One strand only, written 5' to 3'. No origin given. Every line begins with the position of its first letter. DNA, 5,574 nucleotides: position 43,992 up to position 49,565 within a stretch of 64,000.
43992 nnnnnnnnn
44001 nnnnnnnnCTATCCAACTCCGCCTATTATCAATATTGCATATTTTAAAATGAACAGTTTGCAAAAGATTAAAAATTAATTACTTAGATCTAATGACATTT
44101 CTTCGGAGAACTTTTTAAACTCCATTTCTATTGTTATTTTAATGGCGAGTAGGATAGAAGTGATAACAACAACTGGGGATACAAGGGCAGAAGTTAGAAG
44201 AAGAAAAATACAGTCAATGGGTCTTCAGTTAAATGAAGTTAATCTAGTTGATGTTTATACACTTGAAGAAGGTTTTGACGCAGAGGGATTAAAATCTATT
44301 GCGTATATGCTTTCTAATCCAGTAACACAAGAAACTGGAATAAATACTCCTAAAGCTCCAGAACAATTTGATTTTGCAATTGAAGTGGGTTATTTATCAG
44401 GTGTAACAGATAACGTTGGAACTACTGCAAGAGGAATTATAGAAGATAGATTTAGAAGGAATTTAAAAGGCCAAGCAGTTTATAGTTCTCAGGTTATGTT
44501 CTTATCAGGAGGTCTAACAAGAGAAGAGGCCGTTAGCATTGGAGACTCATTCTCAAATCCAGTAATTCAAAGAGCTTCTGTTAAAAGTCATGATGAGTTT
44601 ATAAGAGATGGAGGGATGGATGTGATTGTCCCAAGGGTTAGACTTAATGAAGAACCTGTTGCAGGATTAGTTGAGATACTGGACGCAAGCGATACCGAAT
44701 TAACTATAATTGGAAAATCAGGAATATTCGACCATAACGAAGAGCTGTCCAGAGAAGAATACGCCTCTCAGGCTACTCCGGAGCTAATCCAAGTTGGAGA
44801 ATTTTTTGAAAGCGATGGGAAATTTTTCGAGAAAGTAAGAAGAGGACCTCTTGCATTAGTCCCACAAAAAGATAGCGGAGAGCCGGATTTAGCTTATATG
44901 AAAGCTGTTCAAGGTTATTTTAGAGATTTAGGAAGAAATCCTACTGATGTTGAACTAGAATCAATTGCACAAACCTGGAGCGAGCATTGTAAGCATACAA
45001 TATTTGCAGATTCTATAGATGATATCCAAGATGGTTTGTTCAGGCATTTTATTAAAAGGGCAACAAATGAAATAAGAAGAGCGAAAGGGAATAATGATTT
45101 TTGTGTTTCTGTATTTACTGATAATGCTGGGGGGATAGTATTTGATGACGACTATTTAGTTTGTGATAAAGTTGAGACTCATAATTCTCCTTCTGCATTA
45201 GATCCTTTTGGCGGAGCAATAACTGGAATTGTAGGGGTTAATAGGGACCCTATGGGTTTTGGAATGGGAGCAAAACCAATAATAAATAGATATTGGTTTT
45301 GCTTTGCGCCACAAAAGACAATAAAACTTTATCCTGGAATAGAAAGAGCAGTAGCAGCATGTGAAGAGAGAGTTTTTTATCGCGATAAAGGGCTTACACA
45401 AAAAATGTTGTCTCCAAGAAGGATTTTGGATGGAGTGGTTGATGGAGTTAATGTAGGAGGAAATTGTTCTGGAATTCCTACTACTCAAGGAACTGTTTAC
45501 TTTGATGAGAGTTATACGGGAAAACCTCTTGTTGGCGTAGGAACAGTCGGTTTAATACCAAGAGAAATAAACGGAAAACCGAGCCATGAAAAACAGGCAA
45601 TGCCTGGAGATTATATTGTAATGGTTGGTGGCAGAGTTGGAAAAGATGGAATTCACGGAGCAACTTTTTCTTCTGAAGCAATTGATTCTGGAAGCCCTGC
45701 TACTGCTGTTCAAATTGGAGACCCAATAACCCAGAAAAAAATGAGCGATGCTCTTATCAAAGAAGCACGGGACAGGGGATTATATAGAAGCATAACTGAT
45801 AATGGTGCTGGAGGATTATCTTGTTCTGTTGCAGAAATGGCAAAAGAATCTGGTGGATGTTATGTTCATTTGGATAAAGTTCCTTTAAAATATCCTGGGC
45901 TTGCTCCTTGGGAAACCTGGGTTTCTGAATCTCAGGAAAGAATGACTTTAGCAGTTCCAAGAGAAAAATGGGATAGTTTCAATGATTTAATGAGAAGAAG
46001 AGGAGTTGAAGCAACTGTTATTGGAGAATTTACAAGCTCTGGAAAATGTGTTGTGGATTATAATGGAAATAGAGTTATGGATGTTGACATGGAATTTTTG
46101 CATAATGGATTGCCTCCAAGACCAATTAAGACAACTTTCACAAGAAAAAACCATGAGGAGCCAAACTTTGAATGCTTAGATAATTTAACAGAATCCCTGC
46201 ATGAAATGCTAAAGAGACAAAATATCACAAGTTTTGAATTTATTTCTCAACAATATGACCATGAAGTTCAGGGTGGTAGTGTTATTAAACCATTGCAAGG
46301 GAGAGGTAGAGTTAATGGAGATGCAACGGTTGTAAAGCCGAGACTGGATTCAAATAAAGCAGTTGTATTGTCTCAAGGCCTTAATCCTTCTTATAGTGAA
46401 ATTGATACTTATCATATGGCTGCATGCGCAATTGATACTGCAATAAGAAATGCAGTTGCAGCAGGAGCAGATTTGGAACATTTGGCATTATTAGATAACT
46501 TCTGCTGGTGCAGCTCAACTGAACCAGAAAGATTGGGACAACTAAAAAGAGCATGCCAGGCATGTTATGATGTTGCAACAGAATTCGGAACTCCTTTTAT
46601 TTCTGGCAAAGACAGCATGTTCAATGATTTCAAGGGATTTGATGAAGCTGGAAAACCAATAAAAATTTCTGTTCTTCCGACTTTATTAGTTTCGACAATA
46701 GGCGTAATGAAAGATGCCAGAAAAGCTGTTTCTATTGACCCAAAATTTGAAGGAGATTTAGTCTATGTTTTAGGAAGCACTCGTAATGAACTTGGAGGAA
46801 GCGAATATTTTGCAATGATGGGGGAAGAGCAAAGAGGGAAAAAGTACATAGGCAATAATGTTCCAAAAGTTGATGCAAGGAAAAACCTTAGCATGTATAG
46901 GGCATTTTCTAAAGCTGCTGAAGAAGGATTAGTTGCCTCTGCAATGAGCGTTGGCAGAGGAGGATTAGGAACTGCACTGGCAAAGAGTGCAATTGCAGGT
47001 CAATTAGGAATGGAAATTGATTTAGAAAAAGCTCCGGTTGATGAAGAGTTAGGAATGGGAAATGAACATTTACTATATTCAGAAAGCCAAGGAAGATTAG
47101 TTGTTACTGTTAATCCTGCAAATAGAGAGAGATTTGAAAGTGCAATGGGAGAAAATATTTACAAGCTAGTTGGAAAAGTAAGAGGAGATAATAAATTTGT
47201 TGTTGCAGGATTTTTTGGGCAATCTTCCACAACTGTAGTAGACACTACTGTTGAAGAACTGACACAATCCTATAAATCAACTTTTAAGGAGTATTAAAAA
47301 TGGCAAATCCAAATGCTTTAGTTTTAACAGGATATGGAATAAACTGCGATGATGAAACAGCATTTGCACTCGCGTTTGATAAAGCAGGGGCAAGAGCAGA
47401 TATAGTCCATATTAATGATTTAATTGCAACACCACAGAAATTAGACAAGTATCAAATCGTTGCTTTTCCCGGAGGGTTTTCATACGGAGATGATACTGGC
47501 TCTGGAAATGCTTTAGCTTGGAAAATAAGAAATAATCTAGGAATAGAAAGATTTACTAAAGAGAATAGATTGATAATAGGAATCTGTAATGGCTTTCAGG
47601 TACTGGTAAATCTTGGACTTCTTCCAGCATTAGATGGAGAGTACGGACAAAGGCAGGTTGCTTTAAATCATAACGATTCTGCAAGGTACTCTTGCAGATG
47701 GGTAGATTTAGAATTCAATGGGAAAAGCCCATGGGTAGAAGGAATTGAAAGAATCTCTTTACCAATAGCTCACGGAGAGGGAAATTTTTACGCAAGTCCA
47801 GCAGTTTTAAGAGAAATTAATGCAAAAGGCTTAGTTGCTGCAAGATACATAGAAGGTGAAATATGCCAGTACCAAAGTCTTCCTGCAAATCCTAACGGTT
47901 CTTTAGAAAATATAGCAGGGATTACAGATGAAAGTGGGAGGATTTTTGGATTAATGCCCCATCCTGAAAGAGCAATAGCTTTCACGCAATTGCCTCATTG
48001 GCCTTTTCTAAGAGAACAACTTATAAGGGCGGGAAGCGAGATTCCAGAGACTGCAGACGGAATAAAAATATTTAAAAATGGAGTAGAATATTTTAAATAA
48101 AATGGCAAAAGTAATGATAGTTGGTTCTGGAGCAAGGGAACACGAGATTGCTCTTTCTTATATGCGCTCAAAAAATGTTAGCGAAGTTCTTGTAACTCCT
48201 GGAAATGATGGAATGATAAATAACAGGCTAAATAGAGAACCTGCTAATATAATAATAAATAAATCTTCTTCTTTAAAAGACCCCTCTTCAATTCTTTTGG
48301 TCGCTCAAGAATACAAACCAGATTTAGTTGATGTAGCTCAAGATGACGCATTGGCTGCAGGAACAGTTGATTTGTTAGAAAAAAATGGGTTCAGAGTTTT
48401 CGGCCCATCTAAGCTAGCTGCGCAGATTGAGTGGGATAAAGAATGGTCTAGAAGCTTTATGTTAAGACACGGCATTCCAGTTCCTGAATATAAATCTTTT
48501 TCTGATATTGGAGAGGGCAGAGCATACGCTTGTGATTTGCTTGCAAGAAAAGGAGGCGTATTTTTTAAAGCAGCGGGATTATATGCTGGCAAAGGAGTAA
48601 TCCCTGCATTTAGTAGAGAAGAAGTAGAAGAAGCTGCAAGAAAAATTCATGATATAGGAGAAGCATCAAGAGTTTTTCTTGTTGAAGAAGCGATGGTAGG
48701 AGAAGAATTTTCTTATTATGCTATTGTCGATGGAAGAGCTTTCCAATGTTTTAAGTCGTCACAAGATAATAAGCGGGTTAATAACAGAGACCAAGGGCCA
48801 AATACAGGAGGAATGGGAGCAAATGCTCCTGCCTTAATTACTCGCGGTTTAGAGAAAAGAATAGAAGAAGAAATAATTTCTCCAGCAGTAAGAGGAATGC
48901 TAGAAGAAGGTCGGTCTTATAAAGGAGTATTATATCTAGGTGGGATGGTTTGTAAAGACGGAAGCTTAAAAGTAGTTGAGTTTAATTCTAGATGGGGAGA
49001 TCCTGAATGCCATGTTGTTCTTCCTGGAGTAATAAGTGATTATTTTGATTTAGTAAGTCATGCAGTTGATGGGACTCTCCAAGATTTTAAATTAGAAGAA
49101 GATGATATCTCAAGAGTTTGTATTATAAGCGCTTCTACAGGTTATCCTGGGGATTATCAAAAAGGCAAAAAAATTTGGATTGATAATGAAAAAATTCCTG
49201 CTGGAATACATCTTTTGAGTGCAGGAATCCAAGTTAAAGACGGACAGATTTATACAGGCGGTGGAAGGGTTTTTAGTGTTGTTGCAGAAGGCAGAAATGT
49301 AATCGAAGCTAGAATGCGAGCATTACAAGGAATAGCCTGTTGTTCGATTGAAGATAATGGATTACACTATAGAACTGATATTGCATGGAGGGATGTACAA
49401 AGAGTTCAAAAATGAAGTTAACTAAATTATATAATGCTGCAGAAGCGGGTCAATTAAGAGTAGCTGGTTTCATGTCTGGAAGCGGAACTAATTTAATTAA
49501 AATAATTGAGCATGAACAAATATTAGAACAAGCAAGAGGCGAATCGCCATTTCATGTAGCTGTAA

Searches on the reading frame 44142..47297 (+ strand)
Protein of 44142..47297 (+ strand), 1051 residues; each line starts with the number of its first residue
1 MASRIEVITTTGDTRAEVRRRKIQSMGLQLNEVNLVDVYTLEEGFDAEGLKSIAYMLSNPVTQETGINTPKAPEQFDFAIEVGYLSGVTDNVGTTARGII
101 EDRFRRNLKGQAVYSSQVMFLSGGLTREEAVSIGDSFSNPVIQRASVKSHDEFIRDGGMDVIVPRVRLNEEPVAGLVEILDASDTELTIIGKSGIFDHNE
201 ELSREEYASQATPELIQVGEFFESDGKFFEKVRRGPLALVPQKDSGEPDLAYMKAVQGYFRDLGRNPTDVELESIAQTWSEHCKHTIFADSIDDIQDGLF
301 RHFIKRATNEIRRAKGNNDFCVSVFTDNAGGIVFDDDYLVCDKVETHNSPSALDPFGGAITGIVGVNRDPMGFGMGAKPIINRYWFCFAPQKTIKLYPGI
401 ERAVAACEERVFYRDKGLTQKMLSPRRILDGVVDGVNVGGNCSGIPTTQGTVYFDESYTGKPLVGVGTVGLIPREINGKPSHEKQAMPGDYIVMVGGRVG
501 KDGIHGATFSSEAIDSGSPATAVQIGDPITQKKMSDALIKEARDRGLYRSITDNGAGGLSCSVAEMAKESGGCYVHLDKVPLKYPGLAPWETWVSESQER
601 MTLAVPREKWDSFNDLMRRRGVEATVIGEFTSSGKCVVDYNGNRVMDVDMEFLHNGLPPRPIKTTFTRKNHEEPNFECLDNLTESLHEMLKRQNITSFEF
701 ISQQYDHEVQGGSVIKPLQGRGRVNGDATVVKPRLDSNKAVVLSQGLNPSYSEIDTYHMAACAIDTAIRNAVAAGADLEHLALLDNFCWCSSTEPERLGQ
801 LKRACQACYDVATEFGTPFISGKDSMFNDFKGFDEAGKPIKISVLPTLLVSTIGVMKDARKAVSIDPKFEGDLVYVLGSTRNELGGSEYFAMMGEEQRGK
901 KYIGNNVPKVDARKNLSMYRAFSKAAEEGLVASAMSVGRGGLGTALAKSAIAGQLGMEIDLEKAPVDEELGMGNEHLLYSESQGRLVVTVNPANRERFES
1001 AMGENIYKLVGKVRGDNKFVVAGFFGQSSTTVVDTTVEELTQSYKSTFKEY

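Call 11: search_protein_families(library=pfam, proteins=[window:44142-47297:+], max_evalue=0.001)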
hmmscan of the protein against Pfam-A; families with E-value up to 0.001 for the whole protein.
window:44142-47297:+ (1051 aa): 3 families
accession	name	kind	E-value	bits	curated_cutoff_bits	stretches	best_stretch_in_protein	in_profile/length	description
PF02769.27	AIRS_C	-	2e-55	187.7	23.1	2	488-639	2-154/156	AIR synthase related protein, C-terminal domain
PF00586.29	AIRS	-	2.3e-20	73.5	24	2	726-825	2-95/112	AIR synthase related protein, N-terminal domain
PF18072.6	FGAR-AT_linker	-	1.3e-13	51.7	26.6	1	253-285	17-49/50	Formylglycinamide ribonucleotide amidotransferase linker domain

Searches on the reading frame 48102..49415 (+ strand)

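Call 11: search_protein_families(library=pfam, proteins=[window:48102-49415:+], max_evalue=0.001)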
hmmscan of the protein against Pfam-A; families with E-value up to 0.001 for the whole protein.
window:48102-49415:+ (437 aa): 3 families
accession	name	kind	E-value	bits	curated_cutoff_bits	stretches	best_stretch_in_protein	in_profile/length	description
PF01071.24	GARS_A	-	6.9e-50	170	27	1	112-303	2-194/194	Phosphoribosylglycinamide synthetase, ATP-grasp (A) domain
PF02843.22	GARS_C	-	5.5e-22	78.3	34.8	1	339-430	2-92/92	Phosphoribosylglycinamide synthetase, C domain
PF02844.21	GARS_N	-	8.6e-22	78.2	29.5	1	3-110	2-100/100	Phosphoribosylglycinamide synthetase, N domain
